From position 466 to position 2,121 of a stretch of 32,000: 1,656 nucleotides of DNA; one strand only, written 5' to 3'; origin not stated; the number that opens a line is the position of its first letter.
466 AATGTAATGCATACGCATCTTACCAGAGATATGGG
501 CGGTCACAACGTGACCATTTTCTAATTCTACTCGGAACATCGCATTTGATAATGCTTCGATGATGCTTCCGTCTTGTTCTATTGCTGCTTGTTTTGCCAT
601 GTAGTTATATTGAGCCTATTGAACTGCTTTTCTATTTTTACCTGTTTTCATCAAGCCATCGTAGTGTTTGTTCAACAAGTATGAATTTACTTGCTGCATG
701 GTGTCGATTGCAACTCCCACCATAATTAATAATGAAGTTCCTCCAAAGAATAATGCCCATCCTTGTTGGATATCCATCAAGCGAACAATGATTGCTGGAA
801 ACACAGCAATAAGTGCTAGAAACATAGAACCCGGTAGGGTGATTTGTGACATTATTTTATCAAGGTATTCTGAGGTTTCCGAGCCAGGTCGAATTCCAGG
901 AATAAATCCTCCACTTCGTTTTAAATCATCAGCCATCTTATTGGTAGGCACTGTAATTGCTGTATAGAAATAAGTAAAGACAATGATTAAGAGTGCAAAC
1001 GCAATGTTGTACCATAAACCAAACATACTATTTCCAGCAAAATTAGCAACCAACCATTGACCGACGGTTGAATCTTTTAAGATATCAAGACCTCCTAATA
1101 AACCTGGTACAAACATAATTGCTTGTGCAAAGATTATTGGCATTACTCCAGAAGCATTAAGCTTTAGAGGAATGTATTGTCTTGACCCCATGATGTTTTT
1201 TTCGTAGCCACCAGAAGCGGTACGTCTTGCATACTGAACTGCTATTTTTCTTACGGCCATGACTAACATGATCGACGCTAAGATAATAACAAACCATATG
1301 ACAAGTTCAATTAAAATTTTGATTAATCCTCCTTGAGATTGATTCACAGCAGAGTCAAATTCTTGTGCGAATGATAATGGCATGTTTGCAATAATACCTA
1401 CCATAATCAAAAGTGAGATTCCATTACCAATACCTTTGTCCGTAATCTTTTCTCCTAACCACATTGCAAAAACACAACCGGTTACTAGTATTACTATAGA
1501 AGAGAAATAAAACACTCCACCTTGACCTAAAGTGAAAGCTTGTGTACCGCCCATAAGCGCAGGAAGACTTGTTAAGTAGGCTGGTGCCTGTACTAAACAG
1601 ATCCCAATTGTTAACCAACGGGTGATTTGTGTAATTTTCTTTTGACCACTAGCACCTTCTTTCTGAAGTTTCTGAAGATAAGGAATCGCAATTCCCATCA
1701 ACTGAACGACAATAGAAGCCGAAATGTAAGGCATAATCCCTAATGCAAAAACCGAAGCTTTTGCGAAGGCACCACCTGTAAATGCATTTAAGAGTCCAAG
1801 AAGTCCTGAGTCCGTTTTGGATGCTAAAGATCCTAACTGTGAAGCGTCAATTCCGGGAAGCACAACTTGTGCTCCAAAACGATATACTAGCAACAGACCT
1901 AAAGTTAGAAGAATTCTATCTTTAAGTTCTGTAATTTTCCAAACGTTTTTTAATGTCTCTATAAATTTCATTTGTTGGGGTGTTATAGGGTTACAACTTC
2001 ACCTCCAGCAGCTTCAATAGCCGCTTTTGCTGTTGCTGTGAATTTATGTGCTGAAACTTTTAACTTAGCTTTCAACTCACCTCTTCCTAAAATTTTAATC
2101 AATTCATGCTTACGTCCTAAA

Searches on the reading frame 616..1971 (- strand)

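Call 14: search_protein_families(library=pfam, proteins=[window:616-1971:-], max_evalue=0.001)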
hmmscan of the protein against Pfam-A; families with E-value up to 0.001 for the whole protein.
window:616-1971:- (451 aa): 1 family
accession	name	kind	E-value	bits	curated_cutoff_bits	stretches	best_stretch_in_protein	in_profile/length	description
PF00344.25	SecY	-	1.2e-103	347.2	32.2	1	73-425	1-306/306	SecY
